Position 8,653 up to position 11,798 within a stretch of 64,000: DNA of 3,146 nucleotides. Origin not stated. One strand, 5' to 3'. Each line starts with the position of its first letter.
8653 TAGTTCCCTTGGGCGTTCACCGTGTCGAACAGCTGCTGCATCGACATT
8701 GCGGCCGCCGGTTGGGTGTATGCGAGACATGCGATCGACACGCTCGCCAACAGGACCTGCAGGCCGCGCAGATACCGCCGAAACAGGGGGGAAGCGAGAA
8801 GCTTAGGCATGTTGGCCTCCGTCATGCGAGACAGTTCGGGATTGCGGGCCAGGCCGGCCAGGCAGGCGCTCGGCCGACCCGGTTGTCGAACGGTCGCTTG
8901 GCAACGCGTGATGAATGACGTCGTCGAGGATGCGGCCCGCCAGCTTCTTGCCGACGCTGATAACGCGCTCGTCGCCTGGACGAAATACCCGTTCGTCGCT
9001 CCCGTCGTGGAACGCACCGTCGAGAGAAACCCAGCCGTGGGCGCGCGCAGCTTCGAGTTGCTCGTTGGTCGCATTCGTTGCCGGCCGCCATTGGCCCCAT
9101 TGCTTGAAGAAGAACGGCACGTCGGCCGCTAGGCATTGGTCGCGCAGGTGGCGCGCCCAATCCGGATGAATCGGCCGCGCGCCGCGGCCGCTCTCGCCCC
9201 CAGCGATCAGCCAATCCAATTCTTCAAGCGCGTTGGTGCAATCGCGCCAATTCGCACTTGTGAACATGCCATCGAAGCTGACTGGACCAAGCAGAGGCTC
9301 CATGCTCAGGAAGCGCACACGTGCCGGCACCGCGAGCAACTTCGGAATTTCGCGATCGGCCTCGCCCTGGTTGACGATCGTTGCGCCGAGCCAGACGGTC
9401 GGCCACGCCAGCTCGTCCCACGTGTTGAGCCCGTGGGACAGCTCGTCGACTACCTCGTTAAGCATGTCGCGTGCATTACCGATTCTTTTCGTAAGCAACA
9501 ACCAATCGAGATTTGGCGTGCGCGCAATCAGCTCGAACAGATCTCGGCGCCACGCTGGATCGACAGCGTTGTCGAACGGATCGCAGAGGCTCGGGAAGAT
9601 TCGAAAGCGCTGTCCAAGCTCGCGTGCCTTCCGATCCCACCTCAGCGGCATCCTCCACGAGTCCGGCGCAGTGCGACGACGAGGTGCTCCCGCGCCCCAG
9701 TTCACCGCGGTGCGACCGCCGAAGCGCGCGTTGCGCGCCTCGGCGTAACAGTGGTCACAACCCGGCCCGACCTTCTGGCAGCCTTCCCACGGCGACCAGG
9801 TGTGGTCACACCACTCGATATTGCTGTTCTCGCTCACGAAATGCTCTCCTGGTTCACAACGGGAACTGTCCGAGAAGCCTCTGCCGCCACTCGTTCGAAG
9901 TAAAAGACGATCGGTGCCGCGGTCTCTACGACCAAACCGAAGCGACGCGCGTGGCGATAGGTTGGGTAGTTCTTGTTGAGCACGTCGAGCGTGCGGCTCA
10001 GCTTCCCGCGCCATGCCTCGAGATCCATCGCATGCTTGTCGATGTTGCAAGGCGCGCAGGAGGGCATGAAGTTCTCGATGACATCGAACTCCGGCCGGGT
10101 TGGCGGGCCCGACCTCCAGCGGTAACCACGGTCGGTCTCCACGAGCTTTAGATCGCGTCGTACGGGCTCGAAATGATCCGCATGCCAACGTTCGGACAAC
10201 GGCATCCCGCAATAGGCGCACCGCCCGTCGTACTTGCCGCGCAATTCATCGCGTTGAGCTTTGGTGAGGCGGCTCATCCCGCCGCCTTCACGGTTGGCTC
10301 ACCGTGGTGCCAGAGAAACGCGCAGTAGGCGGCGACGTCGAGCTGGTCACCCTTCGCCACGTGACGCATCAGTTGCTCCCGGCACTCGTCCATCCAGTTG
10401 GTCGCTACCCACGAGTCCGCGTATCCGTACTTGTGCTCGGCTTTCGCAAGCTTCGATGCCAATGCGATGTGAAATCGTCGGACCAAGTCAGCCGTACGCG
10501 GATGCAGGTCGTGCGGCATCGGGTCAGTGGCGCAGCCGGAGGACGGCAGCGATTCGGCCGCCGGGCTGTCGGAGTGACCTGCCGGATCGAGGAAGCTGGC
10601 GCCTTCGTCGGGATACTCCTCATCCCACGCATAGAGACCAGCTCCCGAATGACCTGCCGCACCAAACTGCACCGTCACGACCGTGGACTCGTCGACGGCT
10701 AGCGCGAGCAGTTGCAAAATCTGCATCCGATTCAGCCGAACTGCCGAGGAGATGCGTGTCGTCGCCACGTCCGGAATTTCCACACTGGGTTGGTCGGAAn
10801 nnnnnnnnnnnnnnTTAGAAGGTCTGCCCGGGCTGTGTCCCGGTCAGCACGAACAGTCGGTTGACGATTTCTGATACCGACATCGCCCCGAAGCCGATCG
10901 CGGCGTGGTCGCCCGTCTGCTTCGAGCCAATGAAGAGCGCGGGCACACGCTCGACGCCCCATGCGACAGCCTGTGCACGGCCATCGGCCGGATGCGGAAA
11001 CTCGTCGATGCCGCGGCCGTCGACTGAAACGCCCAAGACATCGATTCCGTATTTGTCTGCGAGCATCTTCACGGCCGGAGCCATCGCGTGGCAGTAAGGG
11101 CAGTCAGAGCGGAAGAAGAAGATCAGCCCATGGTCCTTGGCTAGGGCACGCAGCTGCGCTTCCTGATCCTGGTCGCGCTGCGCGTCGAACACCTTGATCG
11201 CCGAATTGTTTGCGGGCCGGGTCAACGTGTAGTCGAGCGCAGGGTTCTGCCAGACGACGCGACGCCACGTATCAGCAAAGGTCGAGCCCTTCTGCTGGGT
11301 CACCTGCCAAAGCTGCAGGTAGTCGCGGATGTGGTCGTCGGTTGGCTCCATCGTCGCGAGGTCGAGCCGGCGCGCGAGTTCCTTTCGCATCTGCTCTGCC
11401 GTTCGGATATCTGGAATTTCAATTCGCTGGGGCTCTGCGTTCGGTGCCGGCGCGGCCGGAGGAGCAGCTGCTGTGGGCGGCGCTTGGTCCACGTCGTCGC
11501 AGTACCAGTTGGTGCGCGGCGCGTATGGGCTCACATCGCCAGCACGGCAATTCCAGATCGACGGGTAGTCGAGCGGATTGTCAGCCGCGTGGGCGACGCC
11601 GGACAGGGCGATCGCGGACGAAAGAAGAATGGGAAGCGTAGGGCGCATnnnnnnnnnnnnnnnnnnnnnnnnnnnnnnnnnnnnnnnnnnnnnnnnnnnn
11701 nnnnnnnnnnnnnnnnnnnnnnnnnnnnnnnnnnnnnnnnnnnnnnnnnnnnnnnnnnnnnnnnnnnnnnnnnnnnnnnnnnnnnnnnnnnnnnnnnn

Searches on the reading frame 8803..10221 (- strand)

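Call 5: search_protein_families(library=pfam, proteins=[window:8803-10221:-], max_evalue=0.001)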
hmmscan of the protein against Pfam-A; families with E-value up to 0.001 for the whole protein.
window:8803-10221:- (472 aa): 1 family
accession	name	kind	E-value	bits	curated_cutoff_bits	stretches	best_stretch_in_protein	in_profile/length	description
PF07505.17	DUF5131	-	6.4e-81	271.9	28.9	1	132-441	1-243/243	Protein of unknown function (DUF5131)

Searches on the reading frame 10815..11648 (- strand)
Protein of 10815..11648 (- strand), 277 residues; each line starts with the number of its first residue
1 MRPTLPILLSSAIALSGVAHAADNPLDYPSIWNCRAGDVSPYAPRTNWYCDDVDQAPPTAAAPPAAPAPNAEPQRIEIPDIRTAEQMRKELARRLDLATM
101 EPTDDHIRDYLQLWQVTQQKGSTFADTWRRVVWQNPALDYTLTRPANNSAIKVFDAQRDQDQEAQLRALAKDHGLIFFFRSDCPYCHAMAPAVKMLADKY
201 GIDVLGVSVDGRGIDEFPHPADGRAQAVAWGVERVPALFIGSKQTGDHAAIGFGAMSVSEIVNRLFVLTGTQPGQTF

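Call 5: search_protein_families(library=pfam, proteins=[window:10815-11648:-], max_evalue=0.001)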
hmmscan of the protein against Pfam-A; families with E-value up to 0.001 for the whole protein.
window:10815-11648:- (277 aa): 4 families
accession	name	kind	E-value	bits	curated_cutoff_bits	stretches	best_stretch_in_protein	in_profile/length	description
PF13728.12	TraF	-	4.8e-69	233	23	1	47-265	3-223/224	F plasmid transfer operon protein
PF00578.27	AhpC-TSA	-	3.6e-06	27.4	26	1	151-211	5-69/124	AhpC/TSA family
PF08534.16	Redoxin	-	0.00014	22.1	26.6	1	152-239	7-90/148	Redoxin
PF00085.26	Thioredoxin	-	0.00063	20.2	23.5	0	166-213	14-60/103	Thioredoxin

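Call 26: search_protein_families(library=ncbifam, proteins=[window:10815-11648:-], max_evalue=0.001)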
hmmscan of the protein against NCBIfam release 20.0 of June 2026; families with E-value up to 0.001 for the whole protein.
window:10815-11648:- (277 aa): 5 families
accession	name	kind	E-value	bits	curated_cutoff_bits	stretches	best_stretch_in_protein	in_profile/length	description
TIGR02740.1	TraF-like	hypoth_equivalog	1.1e-57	195.5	232.25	1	48-269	44-269/276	TraF-like protein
TIGR02739.1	TraF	equivalog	3.7e-38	131.3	204.6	1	47-266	29-245/256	type-F conjugative transfer system pilin assembly protein TraF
NF010257.0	PRK13703.1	subfamily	1.4e-29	103.1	294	1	47-267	26-239/248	conjugal pilus assembly protein TraF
TIGR02738.1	TrbB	equivalog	1.1e-22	80.4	132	1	159-265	37-149/153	type-F conjugative transfer system pilin assembly thiol-disulfide isomerase TrbB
NF010288.0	PRK13728.1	subfamily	5.9e-11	42.2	199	1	170-221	68-119/181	F-type conjugal transfer protein TrbB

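Call 78: search_solved_structures(query=window:10815-11648:-, max_evalue=0.01, show_alignments=1)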
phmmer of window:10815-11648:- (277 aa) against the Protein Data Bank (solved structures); distinct sequences matched with E-value up to 0.01: 0.

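Call 83: find_homologous_proteins(query=window:10815-11648:-, max_evalue=1e-10)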
Query window:10815-11648:- (277 aa): 255 proteins with E <= 1e-10 among 6453 candidates; the best 120 are listed.
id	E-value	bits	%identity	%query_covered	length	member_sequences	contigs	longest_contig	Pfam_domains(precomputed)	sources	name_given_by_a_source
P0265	1.6e-185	633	99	100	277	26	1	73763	PF13728.13,PF00578.28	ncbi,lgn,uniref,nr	ncbi:putative TraF conjugative transfer protein [Burkholderia contaminans]|uniref:conjugal transfer 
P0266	1.0e-167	575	89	100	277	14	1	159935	PF13728.13,PF00578.28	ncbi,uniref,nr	ncbi:conjugal transfer protein TraF [Burkholderia ambifaria]|uniref:conjugal transfer protein TraF n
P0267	1.8e-140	485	78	99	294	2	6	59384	PF13728.13,PF00578.28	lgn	-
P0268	2.0e-137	475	76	98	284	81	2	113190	PF13728.13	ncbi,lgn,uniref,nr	ncbi:conjugal transfer protein TraF [Burkholderia stagnalis]|uniref:conjugal transfer protein TraF n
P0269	5.8e-133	461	74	97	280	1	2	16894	PF13728.13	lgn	-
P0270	2.9e-121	422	71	92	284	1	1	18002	PF13728.13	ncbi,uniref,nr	ncbi:conjugal transfer protein TraF [Burkholderia ubonensis]|uniref:conjugal transfer protein TraF n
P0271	4.2e-117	409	68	91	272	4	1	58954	PF13728.13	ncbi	ncbi:TPA: conjugal transfer protein TraF [Burkholderia orbicola]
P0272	2.3e-115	403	64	98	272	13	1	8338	PF13728.13,PF00578.28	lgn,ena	-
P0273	2.2e-114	400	63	98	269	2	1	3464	PF13728.13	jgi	jgi:conjugal transfer pilus assembly protein TraF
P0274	2.5e-114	399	66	94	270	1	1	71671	PF13728.13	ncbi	ncbi:conjugal transfer protein TraF (plasmid) [Ralstonia pseudosolanacearum]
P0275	3.1e-113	396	66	96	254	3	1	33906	PF13728.13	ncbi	-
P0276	7.2e-113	395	66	91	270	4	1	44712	PF13728.13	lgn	-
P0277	1.8e-112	393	64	92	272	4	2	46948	PF13728.13,PF00578.28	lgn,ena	-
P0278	8.2e-112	391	66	96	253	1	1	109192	PF13728.13,PF00578.28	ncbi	-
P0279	2.1e-111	390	66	95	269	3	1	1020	PF13728.13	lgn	-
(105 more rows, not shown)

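Call 85: search_dna_similar(query=window:10815-11648:-, collection=plasmids, mode=protein, max_evalue=1e-40, max_rows=60, rows=spread)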
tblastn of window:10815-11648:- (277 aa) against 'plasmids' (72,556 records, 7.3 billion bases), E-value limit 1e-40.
Records with a match: 386; places in all: 390; records where one place covers at least 80% of the query: 379.
Best place of each record, by identity: 95-99% 3; 60-80% 21; <60% 362.
By first word of the organism name: Acinetobacter 260; Burkholderia 105; Mycetohabitans 4; Acidovorax 3; Moraxella 3; Denitratisoma 1; Cupriavidus 1; Pandoraea 1; Ralstonia 1; [Acidovorax] 1; and 6 more.
By predicted mobility (MOB-suite, as given by PLSDB): conjugative 365; non-mobilizable 12; mobilizable 9.
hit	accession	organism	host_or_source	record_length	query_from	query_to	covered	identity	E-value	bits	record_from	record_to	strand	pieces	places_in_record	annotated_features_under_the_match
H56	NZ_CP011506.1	Burkholderia pyrrocinia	Microbe,soil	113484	1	277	100%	98.6%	1e-161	503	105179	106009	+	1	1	conjugal transfer protein TraF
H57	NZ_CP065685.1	Burkholderia humptydooensis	-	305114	24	277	92%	77.1%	5e-127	404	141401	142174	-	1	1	conjugal transfer protein TraF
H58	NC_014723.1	Mycetohabitans rhizoxinica HKI 454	-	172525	17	277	94%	63.2%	4e-101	330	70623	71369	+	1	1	conjugal transfer protein TraF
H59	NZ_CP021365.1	Acidovorax carolinensis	-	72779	19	277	94%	61.4%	2e-103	337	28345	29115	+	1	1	conjugal transfer protein TraF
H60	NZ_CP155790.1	Burkholderia cenocepacia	Sputum,sputum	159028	18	277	94%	54.6%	4e-87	290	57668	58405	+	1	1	conjugal transfer protein TraF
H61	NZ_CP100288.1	Burkholderia glumae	cell culture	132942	21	277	93%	54.1%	2e-81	273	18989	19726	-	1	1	conjugal transfer protein TraF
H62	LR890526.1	Burkholderia cepacia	Homo sapiens,catheter tip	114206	26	277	91%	55.2%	8e-87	289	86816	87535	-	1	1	record has no annotation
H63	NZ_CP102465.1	Burkholderia contaminans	Homo sapiens,pure culture,sputum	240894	26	277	91%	55.2%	8e-87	289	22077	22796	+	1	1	conjugal transfer protein TraF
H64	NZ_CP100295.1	Burkholderia glumae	cell culture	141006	21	277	93%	53.7%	6e-81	272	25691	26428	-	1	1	conjugal transfer protein TraF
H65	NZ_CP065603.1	Burkholderia glumae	-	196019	21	277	93%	53.7%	6e-81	272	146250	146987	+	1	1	conjugal transfer protein TraF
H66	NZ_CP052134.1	Burkholderia glumae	rice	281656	21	277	93%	53.7%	6e-81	272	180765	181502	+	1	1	conjugal transfer protein TraF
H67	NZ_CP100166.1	Burkholderia glumae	cell culture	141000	21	277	93%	53.7%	9e-80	269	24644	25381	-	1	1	conjugal transfer protein TraF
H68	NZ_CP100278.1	Burkholderia glumae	cell culture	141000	21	277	93%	53.7%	9e-80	269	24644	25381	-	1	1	conjugal transfer protein TraF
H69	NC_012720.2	Burkholderia glumae BGR1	-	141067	21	277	93%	53.7%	9e-80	269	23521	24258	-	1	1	conjugal transfer protein TraF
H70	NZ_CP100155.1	Burkholderia glumae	cell culture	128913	26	277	91%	54.0%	5e-81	272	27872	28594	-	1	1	conjugal transfer protein TraF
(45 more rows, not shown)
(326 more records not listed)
